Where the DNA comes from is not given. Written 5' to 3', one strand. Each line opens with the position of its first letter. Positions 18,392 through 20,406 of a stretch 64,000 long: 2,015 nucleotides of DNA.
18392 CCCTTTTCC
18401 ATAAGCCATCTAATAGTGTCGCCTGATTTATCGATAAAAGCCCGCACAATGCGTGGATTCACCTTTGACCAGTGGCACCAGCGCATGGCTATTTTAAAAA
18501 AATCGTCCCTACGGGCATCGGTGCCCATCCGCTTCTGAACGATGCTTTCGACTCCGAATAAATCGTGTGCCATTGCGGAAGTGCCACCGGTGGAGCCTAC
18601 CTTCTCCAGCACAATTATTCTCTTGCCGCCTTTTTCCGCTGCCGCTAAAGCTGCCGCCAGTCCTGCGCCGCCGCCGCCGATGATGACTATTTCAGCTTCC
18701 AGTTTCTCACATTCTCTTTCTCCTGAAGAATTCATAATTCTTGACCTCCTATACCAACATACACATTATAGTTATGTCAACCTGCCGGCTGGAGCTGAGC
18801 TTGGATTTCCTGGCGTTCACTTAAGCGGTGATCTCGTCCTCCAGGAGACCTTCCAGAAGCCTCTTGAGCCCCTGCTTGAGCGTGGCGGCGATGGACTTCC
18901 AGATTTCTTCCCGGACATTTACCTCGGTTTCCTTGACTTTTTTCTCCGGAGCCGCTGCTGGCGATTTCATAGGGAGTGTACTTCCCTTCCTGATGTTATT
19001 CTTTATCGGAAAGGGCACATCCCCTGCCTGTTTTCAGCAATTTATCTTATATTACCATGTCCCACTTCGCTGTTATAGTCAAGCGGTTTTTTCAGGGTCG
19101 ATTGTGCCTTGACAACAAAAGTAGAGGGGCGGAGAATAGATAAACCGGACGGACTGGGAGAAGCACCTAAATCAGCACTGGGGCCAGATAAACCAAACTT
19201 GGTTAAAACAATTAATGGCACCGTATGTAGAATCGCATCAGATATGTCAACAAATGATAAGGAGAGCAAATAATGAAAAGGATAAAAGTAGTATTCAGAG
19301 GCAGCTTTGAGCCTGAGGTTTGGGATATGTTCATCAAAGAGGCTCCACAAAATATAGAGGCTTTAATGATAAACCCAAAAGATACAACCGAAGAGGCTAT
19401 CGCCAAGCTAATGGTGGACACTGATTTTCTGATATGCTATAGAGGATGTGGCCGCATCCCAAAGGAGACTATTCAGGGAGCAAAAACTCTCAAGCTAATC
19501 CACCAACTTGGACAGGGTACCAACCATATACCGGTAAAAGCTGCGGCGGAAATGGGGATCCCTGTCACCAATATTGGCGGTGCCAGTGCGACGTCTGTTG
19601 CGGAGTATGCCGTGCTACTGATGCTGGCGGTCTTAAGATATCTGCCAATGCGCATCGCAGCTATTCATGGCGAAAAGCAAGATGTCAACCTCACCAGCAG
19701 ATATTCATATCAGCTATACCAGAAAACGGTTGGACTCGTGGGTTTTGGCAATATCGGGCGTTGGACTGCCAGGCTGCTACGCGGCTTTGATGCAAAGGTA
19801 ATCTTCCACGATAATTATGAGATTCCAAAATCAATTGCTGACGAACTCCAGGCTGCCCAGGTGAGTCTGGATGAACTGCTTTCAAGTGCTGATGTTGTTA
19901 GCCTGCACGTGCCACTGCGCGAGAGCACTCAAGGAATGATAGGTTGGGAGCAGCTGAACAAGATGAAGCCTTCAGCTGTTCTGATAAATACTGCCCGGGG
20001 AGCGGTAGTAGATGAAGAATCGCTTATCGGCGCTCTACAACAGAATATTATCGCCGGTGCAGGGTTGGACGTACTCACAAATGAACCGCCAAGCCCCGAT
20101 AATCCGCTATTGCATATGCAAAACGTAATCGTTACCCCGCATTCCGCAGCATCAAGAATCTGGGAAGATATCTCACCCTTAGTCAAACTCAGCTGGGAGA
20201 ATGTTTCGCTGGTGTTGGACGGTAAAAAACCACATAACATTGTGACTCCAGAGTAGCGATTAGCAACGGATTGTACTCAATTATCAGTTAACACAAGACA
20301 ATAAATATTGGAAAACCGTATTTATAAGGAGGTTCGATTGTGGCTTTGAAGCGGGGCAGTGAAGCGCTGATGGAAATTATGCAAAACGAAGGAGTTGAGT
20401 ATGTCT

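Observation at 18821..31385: AT-rich six-gene block bracketed by transposase stubs: candidate undescribed redox-neutral catabolic system built on two Mo/W enzymes, UbiD, ThDP and Fe-ADH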

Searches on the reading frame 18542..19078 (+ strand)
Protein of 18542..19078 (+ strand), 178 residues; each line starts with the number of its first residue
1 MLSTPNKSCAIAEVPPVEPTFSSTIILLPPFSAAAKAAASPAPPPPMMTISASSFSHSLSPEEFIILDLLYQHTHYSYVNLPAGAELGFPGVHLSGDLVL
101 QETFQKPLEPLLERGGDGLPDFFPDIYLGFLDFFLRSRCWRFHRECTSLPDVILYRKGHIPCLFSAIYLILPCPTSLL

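Call 3: search_protein_families(library=pfam, proteins=[window:18542-19078:+], max_evalue=0.01)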
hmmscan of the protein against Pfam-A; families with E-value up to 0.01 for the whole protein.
window:18542-19078:+ (178 aa): 0 families

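Call 4: search_protein_families(library=ncbifam, proteins=[window:18542-19078:+], max_evalue=0.01)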
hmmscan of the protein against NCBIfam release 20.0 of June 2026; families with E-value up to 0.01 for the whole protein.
window:18542-19078:+ (178 aa): 0 families

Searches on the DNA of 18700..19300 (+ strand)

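Call 39: search_dna_similar(query=window:18700-19300:+, collection=plasmids, mode=distant, max_rows=8)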
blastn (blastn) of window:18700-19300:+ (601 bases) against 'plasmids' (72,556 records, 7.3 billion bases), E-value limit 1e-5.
No match.

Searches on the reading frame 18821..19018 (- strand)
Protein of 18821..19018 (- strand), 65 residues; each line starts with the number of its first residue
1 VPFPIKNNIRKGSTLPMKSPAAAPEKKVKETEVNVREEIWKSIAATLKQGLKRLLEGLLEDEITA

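Call 3: search_protein_families(library=pfam, proteins=[window:18821-19018:-], max_evalue=0.01)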
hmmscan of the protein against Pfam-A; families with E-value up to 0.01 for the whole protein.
window:18821-19018:- (65 aa): 0 families

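Call 4: search_protein_families(library=ncbifam, proteins=[window:18821-19018:-], max_evalue=0.01)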
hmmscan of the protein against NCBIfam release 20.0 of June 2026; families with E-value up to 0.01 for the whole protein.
window:18821-19018:- (65 aa): 0 families

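Call 81: search_protein_families(library=ncbifam, proteins=[window:18824-19018:-], max_evalue=10)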
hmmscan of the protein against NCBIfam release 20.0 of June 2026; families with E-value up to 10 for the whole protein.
seq(65 aa): 0 families

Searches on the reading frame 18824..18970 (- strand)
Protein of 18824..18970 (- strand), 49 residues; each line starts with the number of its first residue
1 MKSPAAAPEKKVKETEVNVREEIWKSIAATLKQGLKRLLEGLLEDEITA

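Call 38: search_protein_families(library=pfam, proteins=[window:18824-18970:-], max_evalue=10)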
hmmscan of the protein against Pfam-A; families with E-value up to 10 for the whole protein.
seq(49 aa): 0 families

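Call 40: search_dna_similar(query=window:18824-18970:-, collection=plasmids, mode=protein, max_evalue=1, max_rows=10)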
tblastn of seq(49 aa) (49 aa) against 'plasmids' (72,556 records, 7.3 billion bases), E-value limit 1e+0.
No match.

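Call 81: search_protein_families(library=ncbifam, proteins=[window:18824-18970:-], max_evalue=10)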
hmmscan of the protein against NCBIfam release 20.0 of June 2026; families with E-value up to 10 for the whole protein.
seq(49 aa): 0 families
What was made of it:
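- Tried and rejected: The left 'IS256' stub gave nothing in Pfam, NCBIfam, blastn of the 600-bp region against plasmids, or tblastn of the peptide (calls 38, 39, 40, 81).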

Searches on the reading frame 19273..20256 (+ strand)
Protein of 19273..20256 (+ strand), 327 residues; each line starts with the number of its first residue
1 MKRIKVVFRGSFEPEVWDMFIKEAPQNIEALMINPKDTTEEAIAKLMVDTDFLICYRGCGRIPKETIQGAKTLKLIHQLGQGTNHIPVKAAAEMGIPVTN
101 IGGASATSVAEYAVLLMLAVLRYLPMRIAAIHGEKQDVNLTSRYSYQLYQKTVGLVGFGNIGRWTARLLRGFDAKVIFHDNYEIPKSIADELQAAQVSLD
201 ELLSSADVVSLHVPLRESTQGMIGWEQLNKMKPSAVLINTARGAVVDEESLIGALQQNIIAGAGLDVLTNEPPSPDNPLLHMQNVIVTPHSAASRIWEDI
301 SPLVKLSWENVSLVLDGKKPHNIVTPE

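Call 3: search_protein_families(library=pfam, proteins=[window:19273-20256:+], max_evalue=0.01)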
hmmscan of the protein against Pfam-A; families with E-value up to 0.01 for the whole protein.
window:19273-20256:+ (327 aa): 5 families
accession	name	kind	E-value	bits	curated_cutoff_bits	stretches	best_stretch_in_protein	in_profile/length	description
PF02826.25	2-Hacid_dh_C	-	1.4e-57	194.4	25.1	1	115-292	2-178/178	D-isomer specific 2-hydroxyacid dehydrogenase, NAD binding domain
PF00389.36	2-Hacid_dh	-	8.6e-16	58.3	24.6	1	33-324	24-133/134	D-isomer specific 2-hydroxyacid dehydrogenase, catalytic domain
PF07991.19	KARI_N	-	0.0024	17.9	20.6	1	148-215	2-70/165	Acetohydroxy acid isomeroreductase, NADPH-binding domain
PF00670.27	AdoHcyase_NAD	-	0.0029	18.2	27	0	150-241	23-110/162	S-adenosyl-L-homocysteine hydrolase, NAD binding domain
PF03446.21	NAD_binding_2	-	0.0036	17.8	21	1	152-258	1-110/161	NAD binding domain of 6-phosphogluconate dehydrogenase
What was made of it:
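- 19273..20256 (+): Gene 1: D-isomer-specific 2-hydroxyacid dehydrogenase family, 327 aa. 2-Hacid_dh_C at 1.4e-57 (call 3).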

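Call 4: search_protein_families(library=ncbifam, proteins=[window:19273-20256:+], max_evalue=0.01)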
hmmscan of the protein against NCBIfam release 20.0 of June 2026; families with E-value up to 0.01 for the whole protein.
window:19273-20256:+ (327 aa): 25 families
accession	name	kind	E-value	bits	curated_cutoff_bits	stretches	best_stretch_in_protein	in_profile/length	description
TIGR01327.1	PGDH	equivalog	1.4e-59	202.3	454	1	36-294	27-281/525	phosphoglycerate dehydrogenase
NF009714.1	PRK13243.1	equivalog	2.9e-57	194.5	455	1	37-325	33-323/332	glyoxylate reductase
NF005069.0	PRK06487.1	equivalog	2.6e-53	181.2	448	1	26-316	26-312/320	2-hydroxyacid dehydrogenase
NF005750.0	PRK07574.1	equivalog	1.7e-48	165.6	329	1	29-293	70-336/386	NAD-dependent formate dehydrogenase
NF008759.0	PRK11790.1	equivalog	1.2e-47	162.5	404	1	3-294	11-297/410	phosphoglycerate dehydrogenase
NF006263.0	PRK08410.1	equivalog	1.3e-46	159.5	389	1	38-316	31-308/311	D-2-hydroxyacid dehydrogenase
NF005387.0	PRK06932.1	equivalog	2.6e-46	158.1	492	1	33-293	28-289/314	2-hydroxyacid dehydrogenase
NF000492.1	vanH_gen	exception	7.2e-45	153.4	540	1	75-292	69-289/312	D-lactate dehydrogenase VanH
NF041369.1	Dhydh_Halo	equivalog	1.3e-41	142.9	400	1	73-323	56-303/305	D-2-hydroxyacid dehydrogenase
NF011938.0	PRK15409.1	equivalog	3.2e-41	141.4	492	1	44-326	40-320/324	glyoxylate/hydroxypyruvate reductase GhrB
NF000371.1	vanH_Agroup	exception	2.5e-38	132.1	700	1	73-292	72-294/322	VanH-A/VanH-Pt family D-lactate dehydrogenase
NF000004.1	vanH-D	exception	1e-37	130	550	1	73-271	73-261/323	D-lactate dehydrogenase VanH-D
NF005027.0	PRK06436.1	equivalog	3.2e-33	115.2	261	1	66-325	44-289/303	2-hydroxyacid dehydrogenase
NF001309.0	PRK00257.1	equivalog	1.8e-32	112.8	434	2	140-292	106-256/379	4-phosphoerythronate dehydrogenase PdxB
NF000128.1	vanH-Sc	exception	8.7e-32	110.5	650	1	79-271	93-275/337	D-lactate dehydrogenase VanH-Sc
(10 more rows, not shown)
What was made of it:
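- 19273..20256 (+): It is below every NCBIfam equivalog cutoff (call 4).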

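Call 59: search_solved_structures(query=window:19273-20256:+, max_evalue=1e-35)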
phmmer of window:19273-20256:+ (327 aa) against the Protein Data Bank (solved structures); distinct sequences matched with E-value up to 1e-35: 21.
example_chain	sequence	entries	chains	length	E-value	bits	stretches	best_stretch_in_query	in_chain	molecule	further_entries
1wwk_A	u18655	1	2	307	2.2e-47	165.3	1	35-297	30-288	phosphoglycerate dehydrogenase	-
9jnq_A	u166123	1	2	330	1.8e-44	155.7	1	15-327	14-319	McyI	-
9whb_A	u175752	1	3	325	3.8e-44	154.6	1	41-295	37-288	3-phosphoglycerate dehydrogenase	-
9jnr_A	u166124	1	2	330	3.6e-43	151.4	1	7-327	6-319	McyI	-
5tx7_A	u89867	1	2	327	2.9e-42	148.5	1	63-295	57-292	D-isomer specific 2-hydroxyacid dehydrogenase family protein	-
8wph_A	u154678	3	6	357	1e-41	146.6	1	5-326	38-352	McyI-NAD | McyI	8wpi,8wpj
8wpq_A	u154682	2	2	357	2e-41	145.7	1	5-326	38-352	McyI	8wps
8wpo_A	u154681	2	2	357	2e-41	145.7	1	5-326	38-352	McyI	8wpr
5aov_A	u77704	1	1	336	5.3e-41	144.3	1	38-324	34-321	GLYOXYLATE REDUCTASE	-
3ddn_A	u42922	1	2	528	1.1e-40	143.2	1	48-295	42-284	D-3-phosphoglycerate dehydrogenase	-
1ygy_A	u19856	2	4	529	1.1e-40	143.2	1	48-295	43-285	D-3-phosphoglycerate dehydrogenase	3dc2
2cuk_A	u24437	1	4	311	3.2e-39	138.4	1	61-324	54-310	glycerate dehydrogenase/glyoxylate reductase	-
9jcm_A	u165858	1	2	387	3.7e-39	138.3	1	51-297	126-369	D-3-phosphoglycerate dehydrogenase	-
9jcn_A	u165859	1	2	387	2.6e-38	135.5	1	51-297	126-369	D-3-phosphoglycerate dehydrogenase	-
7arz_A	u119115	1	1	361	1.1e-37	133.4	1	34-294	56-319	Formate dehydrogenase, mitochondrial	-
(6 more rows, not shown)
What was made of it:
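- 19273..20256 (+): Nearest PDB entries are PGDH, McyI and glyoxylate reductase (call 59).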
